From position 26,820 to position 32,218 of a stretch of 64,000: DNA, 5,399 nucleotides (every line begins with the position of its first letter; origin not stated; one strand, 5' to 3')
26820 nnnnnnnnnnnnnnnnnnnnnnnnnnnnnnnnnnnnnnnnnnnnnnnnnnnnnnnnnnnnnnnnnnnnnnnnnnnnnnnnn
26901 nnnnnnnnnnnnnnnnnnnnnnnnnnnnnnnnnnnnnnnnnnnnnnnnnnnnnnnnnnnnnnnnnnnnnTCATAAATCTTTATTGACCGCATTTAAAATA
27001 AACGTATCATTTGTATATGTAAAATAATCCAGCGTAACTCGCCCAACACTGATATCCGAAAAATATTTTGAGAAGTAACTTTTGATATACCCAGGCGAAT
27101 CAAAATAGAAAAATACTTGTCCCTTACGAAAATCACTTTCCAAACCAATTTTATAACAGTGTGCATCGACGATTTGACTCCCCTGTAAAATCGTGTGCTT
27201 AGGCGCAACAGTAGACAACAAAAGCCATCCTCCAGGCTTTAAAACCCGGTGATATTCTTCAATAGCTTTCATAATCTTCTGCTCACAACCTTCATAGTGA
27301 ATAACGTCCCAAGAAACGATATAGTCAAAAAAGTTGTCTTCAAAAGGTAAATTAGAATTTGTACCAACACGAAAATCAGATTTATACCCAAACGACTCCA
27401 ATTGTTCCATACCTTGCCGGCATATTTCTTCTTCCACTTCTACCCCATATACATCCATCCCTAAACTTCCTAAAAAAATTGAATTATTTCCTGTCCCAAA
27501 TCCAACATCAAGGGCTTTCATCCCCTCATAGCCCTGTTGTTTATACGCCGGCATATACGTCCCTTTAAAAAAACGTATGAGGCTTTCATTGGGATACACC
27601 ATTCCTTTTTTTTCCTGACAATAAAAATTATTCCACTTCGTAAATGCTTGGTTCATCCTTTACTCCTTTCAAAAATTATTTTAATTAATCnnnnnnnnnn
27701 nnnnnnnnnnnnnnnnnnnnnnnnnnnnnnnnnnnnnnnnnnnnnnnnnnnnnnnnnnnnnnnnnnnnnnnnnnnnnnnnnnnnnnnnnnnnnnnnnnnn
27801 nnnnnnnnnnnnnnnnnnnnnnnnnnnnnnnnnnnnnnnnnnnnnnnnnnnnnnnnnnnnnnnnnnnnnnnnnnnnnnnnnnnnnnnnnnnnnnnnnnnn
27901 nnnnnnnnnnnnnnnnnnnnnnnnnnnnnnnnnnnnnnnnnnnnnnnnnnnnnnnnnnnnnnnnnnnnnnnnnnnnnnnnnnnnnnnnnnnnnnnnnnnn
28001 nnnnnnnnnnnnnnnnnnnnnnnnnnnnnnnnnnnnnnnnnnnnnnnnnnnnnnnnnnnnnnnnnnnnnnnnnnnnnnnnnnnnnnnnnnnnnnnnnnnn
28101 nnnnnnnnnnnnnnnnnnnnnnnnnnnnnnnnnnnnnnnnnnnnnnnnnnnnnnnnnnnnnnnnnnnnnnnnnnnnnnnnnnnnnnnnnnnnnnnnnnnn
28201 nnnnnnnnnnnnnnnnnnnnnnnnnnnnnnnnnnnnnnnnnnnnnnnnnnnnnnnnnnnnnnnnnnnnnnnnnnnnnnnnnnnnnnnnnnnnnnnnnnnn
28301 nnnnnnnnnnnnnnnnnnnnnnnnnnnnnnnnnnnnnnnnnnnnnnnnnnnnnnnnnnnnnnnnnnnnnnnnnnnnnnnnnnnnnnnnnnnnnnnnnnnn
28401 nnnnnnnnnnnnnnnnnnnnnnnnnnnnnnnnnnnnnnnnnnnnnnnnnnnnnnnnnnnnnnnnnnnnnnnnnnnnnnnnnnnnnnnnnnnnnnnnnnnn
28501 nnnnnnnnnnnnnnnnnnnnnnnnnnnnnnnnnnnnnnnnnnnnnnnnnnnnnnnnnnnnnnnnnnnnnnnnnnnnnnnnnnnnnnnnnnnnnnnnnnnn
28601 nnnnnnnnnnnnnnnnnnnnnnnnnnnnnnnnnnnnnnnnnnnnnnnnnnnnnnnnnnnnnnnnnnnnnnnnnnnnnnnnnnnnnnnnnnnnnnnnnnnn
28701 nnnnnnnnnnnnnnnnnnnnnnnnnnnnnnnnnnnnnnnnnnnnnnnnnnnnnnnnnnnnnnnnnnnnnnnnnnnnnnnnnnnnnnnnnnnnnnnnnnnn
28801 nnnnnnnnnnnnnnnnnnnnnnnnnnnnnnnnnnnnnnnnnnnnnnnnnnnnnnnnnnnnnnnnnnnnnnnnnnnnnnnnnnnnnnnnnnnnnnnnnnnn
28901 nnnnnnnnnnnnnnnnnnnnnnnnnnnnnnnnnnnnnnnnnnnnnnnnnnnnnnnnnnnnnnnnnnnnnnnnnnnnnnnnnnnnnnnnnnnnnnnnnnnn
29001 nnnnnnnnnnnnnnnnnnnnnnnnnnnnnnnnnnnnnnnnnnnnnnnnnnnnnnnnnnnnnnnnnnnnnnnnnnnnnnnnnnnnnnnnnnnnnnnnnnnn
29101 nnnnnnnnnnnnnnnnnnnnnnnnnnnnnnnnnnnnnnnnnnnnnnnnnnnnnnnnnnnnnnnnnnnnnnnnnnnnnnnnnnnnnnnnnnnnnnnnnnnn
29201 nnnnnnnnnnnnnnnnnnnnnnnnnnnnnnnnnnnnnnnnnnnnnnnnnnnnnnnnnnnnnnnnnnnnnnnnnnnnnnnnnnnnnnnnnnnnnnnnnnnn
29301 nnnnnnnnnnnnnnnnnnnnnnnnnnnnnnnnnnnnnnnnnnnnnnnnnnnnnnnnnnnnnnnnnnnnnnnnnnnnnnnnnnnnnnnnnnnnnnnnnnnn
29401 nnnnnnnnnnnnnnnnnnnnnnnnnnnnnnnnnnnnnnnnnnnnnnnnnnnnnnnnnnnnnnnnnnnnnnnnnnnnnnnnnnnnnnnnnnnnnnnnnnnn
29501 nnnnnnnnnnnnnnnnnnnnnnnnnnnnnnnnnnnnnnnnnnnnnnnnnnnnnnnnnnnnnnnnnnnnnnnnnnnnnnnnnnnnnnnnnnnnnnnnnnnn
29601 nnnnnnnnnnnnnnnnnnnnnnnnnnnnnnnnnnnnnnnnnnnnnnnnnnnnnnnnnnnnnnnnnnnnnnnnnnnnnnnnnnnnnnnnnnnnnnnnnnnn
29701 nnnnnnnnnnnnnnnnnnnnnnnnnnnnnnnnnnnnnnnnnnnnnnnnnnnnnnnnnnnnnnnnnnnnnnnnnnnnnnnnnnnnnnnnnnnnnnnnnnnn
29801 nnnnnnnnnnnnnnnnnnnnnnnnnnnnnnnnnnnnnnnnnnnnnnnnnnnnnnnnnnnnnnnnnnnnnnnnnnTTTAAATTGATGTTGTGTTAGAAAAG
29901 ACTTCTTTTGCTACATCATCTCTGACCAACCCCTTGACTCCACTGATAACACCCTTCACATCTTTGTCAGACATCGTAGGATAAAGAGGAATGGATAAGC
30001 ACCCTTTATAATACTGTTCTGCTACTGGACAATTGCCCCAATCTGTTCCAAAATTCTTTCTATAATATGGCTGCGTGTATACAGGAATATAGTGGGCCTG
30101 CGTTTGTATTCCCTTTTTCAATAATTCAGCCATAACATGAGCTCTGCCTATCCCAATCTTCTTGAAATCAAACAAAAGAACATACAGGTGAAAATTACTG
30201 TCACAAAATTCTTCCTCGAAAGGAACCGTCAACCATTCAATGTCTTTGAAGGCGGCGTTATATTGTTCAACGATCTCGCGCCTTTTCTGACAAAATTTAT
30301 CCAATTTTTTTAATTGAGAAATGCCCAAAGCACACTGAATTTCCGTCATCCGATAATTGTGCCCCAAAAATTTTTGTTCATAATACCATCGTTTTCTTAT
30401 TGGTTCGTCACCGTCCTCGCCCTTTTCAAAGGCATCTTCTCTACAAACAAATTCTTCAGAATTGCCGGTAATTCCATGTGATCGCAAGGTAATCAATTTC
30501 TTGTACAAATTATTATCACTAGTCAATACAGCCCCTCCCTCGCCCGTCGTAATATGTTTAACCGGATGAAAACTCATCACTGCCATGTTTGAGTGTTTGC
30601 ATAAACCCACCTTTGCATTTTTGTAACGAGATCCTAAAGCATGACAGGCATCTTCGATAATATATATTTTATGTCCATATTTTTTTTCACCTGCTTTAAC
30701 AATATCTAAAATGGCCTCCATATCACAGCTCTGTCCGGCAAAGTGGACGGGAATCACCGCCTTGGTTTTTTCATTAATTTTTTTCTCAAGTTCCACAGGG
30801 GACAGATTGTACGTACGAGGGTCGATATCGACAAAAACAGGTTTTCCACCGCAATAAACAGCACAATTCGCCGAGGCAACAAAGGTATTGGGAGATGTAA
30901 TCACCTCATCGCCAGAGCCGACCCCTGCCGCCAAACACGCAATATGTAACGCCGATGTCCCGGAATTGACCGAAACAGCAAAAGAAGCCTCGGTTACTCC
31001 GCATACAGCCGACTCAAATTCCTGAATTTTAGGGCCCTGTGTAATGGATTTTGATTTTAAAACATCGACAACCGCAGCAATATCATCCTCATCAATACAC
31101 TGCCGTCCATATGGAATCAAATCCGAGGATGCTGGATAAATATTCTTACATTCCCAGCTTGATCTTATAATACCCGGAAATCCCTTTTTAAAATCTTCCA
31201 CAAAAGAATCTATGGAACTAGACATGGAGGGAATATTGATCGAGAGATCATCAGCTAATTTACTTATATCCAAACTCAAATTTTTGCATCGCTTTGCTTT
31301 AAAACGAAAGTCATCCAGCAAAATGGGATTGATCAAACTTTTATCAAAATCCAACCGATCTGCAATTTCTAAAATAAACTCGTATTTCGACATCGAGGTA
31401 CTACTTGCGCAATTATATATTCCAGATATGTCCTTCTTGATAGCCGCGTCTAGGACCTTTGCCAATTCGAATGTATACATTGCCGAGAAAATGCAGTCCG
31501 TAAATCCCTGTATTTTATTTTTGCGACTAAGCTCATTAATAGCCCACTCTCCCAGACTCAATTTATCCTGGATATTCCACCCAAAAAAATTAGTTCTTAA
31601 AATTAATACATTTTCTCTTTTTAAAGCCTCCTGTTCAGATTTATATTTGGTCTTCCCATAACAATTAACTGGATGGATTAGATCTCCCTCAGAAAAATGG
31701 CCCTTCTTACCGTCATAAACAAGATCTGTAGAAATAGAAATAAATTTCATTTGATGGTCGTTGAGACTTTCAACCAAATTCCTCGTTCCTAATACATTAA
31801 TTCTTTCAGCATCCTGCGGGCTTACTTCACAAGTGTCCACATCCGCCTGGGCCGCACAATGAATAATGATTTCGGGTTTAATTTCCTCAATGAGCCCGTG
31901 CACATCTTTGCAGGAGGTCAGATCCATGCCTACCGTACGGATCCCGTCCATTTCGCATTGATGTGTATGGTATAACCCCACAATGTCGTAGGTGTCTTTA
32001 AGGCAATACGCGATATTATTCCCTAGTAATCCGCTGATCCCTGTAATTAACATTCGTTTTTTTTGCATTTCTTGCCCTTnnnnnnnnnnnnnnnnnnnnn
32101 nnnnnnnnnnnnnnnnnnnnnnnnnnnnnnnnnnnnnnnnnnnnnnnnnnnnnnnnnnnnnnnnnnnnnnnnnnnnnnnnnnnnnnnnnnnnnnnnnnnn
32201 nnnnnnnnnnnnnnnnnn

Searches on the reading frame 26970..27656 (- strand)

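Call 34: search_protein_families(library=pfam, proteins=[window:26970-27656:-], max_evalue=0.0001)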
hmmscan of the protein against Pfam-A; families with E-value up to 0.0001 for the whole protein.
window:26970-27656:- (228 aa): 8 families
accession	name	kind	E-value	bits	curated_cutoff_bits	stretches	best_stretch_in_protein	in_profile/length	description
PF08241.18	Methyltransf_11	-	6.7e-18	65.6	21.2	1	49-146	1-94/95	Methyltransferase domain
PF13649.12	Methyltransf_25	-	3.8e-17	63.2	27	1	49-143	2-97/97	Methyltransferase domain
PF13847.12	Methyltransf_31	-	3.6e-12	46.6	27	1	44-151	3-113/145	Methyltransferase domain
PF13489.12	Methyltransf_23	-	4.4e-10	40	27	1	44-153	22-122/164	Methyltransferase domain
PF08242.18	Methyltransf_12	-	5.1e-10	40.4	30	1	49-145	1-98/98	Methyltransferase domain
PF01209.24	Ubie_methyltran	-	2.6e-08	34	20.1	1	42-147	45-151/233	ubiE/COQ5 methyltransferase family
PF03848.20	TehB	-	1.7e-06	28.1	20.4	1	46-147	32-132/193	Tellurite resistance protein TehB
PF02353.26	CMAS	-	5.8e-06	26.2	27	1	44-156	62-173/273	Mycolic acid cyclopropane synthetase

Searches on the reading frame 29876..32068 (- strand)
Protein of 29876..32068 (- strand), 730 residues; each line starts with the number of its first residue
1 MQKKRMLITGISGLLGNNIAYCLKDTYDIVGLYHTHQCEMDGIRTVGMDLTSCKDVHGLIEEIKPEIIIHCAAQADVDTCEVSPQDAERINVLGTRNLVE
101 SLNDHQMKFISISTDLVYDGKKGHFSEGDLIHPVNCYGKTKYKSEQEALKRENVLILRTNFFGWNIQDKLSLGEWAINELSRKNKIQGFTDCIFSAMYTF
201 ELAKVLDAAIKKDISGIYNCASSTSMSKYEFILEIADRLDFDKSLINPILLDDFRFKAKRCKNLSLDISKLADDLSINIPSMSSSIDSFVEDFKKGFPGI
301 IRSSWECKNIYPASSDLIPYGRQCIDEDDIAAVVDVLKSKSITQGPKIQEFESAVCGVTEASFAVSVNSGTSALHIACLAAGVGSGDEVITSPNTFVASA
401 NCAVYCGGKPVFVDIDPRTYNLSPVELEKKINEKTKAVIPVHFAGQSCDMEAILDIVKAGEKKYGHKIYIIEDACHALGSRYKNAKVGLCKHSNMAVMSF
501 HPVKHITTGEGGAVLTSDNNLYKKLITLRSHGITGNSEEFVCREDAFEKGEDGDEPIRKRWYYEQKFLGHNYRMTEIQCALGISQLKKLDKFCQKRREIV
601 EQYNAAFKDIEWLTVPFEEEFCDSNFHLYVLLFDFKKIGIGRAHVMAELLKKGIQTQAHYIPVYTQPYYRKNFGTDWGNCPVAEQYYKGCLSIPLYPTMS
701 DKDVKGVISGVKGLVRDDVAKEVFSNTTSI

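Call 34: search_protein_families(library=pfam, proteins=[window:29876-32068:-], max_evalue=0.0001)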
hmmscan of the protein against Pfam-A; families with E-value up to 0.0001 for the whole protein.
window:29876-32068:- (730 aa): 8 families
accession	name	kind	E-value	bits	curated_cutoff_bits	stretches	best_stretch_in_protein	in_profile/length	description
PF01041.23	DegT_DnrJ_EryC1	-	1.1e-119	400.3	19.8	1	324-711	2-359/360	DegT/DnrJ/EryC1/StrS aminotransferase family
PF04321.23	RmlD_sub_bind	-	3.7e-44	151.4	27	1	5-293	2-285/287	RmlD substrate binding domain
PF01370.27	Epimerase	-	1.5e-23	83.9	20.9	1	6-149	1-154/240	NAD dependent epimerase/dehydratase family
PF16363.11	GDP_Man_Dehyd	-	4.7e-16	59.6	27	1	7-145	1-161/332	GDP-mannose 4,6 dehydratase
PF02719.21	Polysacc_synt_2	-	5.4e-10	39.4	20.2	1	46-149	59-150/293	Polysaccharide biosynthesis protein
PF01073.25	3Beta_HSD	-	3.6e-05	23.4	22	1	41-153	45-162/280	3-beta hydroxysteroid dehydrogenase/isomerase family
PF01053.26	Cys_Met_Meta_PP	-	4.7e-05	22.5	27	1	344-475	50-175/381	Cys/Met metabolism PLP-dependent enzyme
PF07993.18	NAD_binding_4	-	6.8e-05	22.6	20.1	0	66-128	90-151/258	Male sterility protein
